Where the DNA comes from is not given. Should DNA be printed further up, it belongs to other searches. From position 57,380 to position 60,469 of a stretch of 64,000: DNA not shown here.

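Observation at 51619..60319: Compact NRPS-like biosynthetic locus next to tRNA-Gly: A-PCP-TE synthetase, duplicated PCP-TE, PPTase, ThDP enzyme, NHL propeller, cyclase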

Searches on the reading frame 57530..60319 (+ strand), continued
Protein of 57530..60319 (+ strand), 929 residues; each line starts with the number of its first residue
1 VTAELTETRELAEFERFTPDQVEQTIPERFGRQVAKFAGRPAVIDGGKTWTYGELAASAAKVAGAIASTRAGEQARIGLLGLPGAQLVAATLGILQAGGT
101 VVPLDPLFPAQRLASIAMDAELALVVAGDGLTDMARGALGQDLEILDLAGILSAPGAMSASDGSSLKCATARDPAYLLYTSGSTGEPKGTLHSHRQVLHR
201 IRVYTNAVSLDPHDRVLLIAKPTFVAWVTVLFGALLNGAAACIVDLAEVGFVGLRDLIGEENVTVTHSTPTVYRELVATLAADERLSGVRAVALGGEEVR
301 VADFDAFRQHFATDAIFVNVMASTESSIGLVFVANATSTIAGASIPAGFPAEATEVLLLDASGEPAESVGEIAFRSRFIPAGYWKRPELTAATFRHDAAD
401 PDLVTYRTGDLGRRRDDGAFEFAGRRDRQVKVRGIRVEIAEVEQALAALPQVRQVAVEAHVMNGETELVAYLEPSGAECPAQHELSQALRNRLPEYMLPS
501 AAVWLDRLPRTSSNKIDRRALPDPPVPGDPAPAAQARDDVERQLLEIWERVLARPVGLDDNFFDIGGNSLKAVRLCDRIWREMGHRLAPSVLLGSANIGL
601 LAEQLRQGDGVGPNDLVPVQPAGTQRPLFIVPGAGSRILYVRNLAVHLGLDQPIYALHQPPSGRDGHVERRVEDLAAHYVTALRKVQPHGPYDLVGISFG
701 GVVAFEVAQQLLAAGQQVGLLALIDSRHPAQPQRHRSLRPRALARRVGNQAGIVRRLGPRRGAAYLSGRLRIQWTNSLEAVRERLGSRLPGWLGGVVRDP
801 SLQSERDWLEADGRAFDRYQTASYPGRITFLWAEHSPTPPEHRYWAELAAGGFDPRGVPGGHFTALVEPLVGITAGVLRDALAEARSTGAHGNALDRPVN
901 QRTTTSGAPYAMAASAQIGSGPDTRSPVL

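Call 37: find_encoding_contigs(protein=P0009, flank=10000, max_places=1)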
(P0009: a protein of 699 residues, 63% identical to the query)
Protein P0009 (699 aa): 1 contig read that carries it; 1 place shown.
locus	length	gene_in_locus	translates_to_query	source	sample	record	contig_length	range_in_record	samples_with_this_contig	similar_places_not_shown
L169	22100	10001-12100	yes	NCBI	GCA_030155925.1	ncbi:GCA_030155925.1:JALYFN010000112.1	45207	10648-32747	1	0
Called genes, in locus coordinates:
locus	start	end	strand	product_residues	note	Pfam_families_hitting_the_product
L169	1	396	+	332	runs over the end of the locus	PF01180:DHO_dh, PF01207:Dus (faint), PF03060:NMO, PF00977:His_biosynth (weak)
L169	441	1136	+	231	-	PF00156:Pribosyltran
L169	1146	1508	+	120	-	-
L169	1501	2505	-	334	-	-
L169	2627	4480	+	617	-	PF02628:COX15-CtaA, PF01040:UbiA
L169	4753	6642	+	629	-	PF00501:AMP-binding, PF13193:AMP-binding_C, PF00550:PP-binding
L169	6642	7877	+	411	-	PF00067:p450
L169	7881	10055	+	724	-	PF00668:Condensation, PF00501:AMP-binding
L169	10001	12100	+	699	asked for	PF00501:AMP-binding, PF13193:AMP-binding_C, PF00550:PP-binding, PF00975:Thioesterase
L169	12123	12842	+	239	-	PF22624:AASDHPPT_N (weak)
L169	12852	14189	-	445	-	-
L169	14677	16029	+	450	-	PF00722:Glyco_hydro_16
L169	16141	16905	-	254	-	PF07760:DUF1616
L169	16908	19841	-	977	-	-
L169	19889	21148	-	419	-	PF13439:Glyco_transf_4, PF13477:Glyco_trans_4_2 (faint), PF13579:Glyco_trans_4_4, PF20706:GT4-conflict (weak), PF00534:Glycos_transf_1, PF13692:Glyco_trans_1_4, PF13524:Glyco_trans_1_2 (faint)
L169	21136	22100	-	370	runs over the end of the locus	PF13439:Glyco_transf_4, PF13579:Glyco_trans_4_4, PF20706:GT4-conflict, PF00534:Glycos_transf_1, PF13692:Glyco_trans_1_4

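Call 44: search_protein_families(library=pfam, proteins=[L004:3818-5755:-, L003:4044-5189:-, L004:14368-15822:-, L169:12852-14189:-], max_evalue=1)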
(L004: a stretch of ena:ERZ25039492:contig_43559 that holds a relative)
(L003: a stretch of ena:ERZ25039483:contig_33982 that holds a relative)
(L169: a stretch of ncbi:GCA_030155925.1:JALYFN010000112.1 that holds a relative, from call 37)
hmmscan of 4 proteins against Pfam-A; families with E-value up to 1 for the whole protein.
L004:3818-5755:- (645 aa): 2 families
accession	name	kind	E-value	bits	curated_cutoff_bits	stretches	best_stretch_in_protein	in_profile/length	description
PF00459.30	Inositol_P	-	2.8e-37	129.1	27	1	21-251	7-252/271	Inositol monophosphatase family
PF14292.12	SusE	-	0.13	12.9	25.2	1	444-492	30-80/106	SusE outer membrane protein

L003:4044-5189:- (381 aa): 0 families

L004:14368-15822:- (484 aa): 0 families

L169:12852-14189:- (445 aa): 0 families

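Call 71: find_encoding_contigs(protein=P0011, flank=10000, max_places=2)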
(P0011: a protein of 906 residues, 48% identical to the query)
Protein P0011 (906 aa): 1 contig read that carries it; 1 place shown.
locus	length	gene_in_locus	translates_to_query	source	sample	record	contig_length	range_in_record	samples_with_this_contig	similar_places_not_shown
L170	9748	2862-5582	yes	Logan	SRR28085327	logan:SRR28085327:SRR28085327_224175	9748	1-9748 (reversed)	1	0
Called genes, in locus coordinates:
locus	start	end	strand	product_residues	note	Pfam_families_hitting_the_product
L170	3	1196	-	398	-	?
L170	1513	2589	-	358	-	PF13439:Glyco_transf_4, PF13579:Glyco_trans_4_4, PF20706:GT4-conflict, PF00534:Glycos_transf_1, PF13692:Glyco_trans_1_4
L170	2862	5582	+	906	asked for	PF00501:AMP-binding, PF13193:AMP-binding_C, PF00550:PP-binding, PF00975:Thioesterase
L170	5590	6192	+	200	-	-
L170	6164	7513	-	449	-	-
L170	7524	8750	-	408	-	PF13439:Glyco_transf_4, PF13579:Glyco_trans_4_4, PF00534:Glycos_transf_1, PF13692:Glyco_trans_1_4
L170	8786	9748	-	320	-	?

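Call 72: find_encoding_contigs(protein=P0003, flank=10000, max_places=2)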
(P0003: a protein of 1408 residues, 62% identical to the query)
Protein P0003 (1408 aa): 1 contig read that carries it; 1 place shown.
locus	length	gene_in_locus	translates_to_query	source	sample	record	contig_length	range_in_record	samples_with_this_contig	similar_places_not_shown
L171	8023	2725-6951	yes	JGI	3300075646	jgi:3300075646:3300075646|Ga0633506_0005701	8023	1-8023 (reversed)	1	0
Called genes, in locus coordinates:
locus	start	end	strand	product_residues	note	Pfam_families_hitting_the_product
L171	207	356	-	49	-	-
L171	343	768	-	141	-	PF01738:DLH (weak)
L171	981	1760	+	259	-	PF13427:AadA_C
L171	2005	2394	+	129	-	-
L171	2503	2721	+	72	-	-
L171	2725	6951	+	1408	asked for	PF00668:Condensation, PF00501:AMP-binding, PF13193:AMP-binding_C, PF00550:PP-binding, PF00975:Thioesterase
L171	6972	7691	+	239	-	PF01648:ACPS (weak)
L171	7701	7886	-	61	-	-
